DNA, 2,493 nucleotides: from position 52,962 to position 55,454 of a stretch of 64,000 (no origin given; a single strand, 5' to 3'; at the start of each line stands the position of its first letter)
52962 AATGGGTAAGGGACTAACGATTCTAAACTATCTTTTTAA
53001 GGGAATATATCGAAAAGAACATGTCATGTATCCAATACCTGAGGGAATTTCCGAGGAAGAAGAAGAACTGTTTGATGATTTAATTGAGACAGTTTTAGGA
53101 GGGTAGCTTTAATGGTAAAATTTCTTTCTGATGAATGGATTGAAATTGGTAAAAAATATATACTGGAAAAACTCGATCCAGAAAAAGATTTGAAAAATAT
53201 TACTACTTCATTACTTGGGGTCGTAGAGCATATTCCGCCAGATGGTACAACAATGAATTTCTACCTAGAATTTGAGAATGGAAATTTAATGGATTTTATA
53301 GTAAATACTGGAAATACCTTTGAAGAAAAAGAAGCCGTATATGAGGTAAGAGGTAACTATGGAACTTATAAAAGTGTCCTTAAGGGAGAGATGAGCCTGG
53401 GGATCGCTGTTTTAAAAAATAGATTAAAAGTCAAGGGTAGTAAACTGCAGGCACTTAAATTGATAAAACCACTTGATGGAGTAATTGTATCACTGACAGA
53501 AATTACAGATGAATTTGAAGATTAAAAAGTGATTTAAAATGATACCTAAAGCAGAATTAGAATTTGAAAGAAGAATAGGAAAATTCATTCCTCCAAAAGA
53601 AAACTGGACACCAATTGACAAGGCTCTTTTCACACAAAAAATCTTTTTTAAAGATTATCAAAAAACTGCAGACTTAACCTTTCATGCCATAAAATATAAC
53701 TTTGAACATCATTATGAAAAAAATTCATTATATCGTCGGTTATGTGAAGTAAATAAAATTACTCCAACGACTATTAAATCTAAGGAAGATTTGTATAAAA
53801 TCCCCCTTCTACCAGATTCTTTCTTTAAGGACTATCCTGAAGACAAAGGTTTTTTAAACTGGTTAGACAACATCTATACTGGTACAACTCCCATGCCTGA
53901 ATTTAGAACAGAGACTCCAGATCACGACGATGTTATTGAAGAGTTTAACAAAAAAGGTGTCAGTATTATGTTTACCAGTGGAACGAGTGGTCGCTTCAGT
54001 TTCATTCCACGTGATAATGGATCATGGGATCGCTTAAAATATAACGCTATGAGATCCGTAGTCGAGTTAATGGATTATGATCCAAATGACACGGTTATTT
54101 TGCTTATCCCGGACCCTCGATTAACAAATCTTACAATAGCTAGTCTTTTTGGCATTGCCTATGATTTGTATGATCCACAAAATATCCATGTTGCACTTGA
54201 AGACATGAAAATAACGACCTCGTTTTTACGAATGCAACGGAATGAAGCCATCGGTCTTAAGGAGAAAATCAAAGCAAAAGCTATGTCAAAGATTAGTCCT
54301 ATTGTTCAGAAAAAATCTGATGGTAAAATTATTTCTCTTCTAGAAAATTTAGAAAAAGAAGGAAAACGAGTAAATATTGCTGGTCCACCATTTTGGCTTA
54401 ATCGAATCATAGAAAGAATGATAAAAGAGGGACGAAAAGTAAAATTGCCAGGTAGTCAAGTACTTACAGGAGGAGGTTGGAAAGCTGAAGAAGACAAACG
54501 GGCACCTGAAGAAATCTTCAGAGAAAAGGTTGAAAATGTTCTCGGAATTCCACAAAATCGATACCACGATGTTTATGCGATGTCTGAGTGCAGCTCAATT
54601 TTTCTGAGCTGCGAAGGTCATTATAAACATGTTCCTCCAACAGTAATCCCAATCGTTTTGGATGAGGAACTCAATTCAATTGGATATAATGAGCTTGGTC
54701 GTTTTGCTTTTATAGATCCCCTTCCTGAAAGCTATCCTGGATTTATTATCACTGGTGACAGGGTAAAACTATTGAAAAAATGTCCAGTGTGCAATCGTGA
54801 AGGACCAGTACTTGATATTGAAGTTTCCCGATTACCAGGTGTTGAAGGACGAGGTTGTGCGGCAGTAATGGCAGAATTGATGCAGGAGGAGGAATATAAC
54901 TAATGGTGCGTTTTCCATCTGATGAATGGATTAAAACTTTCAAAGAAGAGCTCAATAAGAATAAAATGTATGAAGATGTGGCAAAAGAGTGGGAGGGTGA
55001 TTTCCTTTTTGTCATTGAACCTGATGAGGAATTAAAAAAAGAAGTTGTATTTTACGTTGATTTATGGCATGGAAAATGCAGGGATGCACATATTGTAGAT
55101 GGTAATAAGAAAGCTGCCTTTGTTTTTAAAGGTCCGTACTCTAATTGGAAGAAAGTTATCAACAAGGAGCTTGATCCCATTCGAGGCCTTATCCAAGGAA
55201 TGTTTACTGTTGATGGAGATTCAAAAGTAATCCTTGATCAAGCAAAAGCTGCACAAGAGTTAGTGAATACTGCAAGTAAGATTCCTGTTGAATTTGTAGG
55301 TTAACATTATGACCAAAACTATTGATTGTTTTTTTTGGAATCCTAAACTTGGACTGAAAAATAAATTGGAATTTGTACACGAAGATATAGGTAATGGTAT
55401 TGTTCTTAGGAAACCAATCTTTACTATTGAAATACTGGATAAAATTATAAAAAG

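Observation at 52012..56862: Tight archaeal operon: FAD-oxidase remnant, SCP2, LuxE-like, SCP2, LuxC-like (acyl-reductase module with dedicated lipid carriers)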

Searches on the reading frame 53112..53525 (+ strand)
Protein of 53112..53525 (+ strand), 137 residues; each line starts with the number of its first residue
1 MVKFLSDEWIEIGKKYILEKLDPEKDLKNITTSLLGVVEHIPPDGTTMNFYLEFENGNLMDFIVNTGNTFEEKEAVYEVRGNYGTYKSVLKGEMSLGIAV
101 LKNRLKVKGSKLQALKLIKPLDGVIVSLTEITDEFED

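Call 3: search_protein_families(library=pfam, proteins=[window:53112-53525:+], max_evalue=0.1)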
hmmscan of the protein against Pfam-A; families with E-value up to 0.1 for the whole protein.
window:53112-53525:+ (137 aa): 2 families
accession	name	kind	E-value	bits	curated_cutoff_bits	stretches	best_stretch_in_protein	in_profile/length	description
PF02894.22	GFO_IDH_MocA_C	-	0.0029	17.9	22.9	1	50-93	87-134/218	Oxidoreductase family, C-terminal alpha/beta domain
PF02036.22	SCP2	-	0.0042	17.8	21.3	1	26-121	11-100/101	SCP-2 sterol transfer family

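Call 4: search_protein_families(library=ncbifam, proteins=[window:53112-53525:+], max_evalue=0.1)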
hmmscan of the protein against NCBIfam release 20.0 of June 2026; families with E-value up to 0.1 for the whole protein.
window:53112-53525:+ (137 aa): 0 families

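Call 21: find_encoding_contigs(protein=window:53112-53525:+, flank=6000, max_places=6)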
Protein window:53112-53525:+ (137 aa): no gene with exactly this product is on record in the collection.

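Call 54: search_solved_structures(query=A3, max_evalue=1)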
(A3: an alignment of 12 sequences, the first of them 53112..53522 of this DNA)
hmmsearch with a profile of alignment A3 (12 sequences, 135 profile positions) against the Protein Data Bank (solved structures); distinct sequences matched with E-value up to 1: 10.
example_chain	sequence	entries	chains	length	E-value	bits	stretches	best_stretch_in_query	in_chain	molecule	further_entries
2cx7_A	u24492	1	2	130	0.036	17.2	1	72-115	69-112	Sterol carrier protein 2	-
1wfr_A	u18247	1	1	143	0.041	17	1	72-116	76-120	Hypothetical Protein TT1886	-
4jgx_A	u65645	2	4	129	0.077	16.1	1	45-117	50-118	Fatty acid-binding protein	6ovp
2c0l_B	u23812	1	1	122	0.08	16.1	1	70-117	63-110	NONSPECIFIC LIPID-TRANSFER PROTEIN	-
1qnd_A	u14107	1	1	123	0.082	16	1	70-117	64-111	NONSPECIFIC LIPID-TRANSFER PROTEIN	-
2waq_C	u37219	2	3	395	0.45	13.7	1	27-119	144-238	DNA-DIRECTED RNA POLYMERASE RPO1C SUBUNIT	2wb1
9m9g_A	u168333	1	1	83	0.64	13.2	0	47-81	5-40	NMR structure of ProteinMPNN-designed ubiquitin variant R10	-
4hql_A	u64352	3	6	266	0.74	13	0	34-119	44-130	Sporozoite surface protein 2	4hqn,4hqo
6bfq_L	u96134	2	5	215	0.76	12.9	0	25-69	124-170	Fab Light Chain | Fab region of F1 antibody light chain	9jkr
1c44_A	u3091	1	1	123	0.84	12.8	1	70-117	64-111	PROTEIN (STEROL CARRIER PROTEIN 2)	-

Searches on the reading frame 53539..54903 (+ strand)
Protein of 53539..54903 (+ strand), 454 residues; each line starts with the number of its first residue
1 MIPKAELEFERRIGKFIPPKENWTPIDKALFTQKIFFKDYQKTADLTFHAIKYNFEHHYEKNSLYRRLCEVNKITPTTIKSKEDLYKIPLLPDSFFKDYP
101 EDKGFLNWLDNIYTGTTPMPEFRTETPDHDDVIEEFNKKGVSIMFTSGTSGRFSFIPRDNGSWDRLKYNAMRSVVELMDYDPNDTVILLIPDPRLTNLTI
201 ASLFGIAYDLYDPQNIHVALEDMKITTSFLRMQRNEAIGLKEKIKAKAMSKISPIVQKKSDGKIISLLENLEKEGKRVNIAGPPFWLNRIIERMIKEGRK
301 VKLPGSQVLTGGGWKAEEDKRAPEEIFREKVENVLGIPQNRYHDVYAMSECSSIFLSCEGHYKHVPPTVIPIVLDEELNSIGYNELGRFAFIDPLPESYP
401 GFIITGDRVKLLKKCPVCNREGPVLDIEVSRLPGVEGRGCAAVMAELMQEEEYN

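Call 3: search_protein_families(library=pfam, proteins=[window:53539-54903:+], max_evalue=0.1)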
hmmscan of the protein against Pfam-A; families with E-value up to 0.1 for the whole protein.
window:53539-54903:+ (454 aa): 2 families
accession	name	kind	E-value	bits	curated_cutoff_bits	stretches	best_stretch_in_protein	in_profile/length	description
PF04443.18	LuxE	-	7.5e-27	94.6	24.9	2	268-447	200-389/391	Acyl-protein synthetase, LuxE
PF16787.10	NDC10_II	-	0.016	14.7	26.3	1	79-115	128-164/317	Centromere DNA-binding protein complex CBF3 subunit, domain 2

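Call 4: search_protein_families(library=ncbifam, proteins=[window:53539-54903:+], max_evalue=0.1)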
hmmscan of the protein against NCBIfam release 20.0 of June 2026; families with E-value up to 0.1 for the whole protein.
window:53539-54903:+ (454 aa): 5 families
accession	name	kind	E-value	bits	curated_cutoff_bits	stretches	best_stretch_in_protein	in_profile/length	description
NF052244.1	LCFA_lig_LuxE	equivalog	1.2e-25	90.3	550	2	264-448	180-366/367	long-chain-fatty-acid--protein ligase LuxE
NF053551.1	FlxY_rubin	equivalog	3.2e-06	26.1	520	1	47-93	13-59/424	flexirubin biosynthesis putative acyl-CoA ligase FlxY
TIGR03335.1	F390_ftsA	equivalog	4.4e-05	22.4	458.7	1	41-95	12-66/445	coenzyme F390 synthetase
TIGR02155.1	PA_CoA_ligase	equivalog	0.016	13.8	646.3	1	44-94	9-59/422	phenylacetate--CoA ligase PaaK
NF041878.1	paak_haloarch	equivalog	0.045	12.3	700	1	50-102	20-73/427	phenylacetate--CoA ligase PaaK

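Call 15: search_solved_structures(query=window:53539-54903:+, max_evalue=0.01, show_alignments=2)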
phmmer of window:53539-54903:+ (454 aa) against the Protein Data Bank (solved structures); distinct sequences matched with E-value up to 0.01: 1.
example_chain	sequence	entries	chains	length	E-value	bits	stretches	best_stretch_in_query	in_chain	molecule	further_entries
7xc6_E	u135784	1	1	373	1.1e-17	67.3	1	265-445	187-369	LuxE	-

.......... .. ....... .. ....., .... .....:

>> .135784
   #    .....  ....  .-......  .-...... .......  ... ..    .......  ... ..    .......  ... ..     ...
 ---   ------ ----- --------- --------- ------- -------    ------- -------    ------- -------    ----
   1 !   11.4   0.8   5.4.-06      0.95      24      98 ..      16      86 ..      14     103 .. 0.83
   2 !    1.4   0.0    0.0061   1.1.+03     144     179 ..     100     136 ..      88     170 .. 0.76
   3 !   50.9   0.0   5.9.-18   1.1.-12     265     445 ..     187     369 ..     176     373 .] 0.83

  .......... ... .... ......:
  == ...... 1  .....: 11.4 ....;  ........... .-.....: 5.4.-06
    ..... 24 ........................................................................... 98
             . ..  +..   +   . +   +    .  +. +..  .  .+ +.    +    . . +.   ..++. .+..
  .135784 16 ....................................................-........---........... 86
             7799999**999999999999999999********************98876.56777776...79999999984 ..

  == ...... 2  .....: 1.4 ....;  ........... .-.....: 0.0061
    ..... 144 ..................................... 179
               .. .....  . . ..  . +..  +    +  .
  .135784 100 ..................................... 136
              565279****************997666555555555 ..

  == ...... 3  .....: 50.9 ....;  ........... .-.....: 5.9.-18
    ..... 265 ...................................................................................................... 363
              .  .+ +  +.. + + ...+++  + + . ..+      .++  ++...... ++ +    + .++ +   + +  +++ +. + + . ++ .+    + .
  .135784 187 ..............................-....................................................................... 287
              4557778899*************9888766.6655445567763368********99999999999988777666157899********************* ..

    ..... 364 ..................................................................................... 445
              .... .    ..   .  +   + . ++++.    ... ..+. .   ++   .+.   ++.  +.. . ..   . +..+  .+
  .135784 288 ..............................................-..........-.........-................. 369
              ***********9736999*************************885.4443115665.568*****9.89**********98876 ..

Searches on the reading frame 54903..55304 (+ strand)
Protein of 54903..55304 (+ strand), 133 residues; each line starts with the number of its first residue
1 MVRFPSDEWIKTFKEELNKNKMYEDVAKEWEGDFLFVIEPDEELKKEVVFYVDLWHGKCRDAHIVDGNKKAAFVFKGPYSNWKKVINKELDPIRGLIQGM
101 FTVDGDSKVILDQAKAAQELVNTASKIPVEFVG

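Call 3: search_protein_families(library=pfam, proteins=[window:54903-55304:+], max_evalue=0.1)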
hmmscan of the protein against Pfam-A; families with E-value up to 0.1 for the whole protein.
window:54903-55304:+ (133 aa): 1 family
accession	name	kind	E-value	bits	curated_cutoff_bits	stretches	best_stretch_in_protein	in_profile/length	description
PF02036.22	SCP2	-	4.8e-08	33.7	21.3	1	15-112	6-95/101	SCP-2 sterol transfer family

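Call 4: search_protein_families(library=ncbifam, proteins=[window:54903-55304:+], max_evalue=0.1)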
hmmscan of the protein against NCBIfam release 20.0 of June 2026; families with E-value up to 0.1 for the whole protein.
window:54903-55304:+ (133 aa): 1 family
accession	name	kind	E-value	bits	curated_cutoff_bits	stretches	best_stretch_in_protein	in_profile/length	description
NF052419.1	LA7_P22_fam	equivalog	0.0095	15.9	280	1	42-93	97-146/201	LA7/P22 family lipoprotein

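Call 55: search_solved_structures(query=A2, max_evalue=1)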
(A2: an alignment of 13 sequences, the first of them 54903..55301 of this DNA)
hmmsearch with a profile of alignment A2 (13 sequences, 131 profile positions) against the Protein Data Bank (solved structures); distinct sequences matched with E-value up to 1: 9.
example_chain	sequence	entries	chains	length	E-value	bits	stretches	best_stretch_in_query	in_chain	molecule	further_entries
1wfr_A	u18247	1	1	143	1.7e-27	99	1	6-127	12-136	Hypothetical Protein TT1886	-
2cx7_A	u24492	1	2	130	1.8e-27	99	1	6-127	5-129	Sterol carrier protein 2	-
2cfh_C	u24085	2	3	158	0.25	14.4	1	81-126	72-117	TRAFFICKING PROTEIN PARTICLE COMPLEX SUBUNIT 6B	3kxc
2bjn_A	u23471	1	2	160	0.25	14.4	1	81-126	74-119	TRAFFICKING PROTEIN PARTICLE COMPLEX SUBUNIT 6B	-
3cnu_A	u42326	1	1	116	0.57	13.2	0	50-106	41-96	Predicted coding region AF_1534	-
2c0l_B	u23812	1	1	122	0.91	12.6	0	22-107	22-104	NONSPECIFIC LIPID-TRANSFER PROTEIN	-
1qnd_A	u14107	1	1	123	0.92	12.6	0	22-107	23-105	NONSPECIFIC LIPID-TRANSFER PROTEIN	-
2zmu_A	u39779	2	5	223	0.97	12.5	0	22-97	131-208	Fluorescent protein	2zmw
3mgf_A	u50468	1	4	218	1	12.4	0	22-97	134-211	Fluorescent protein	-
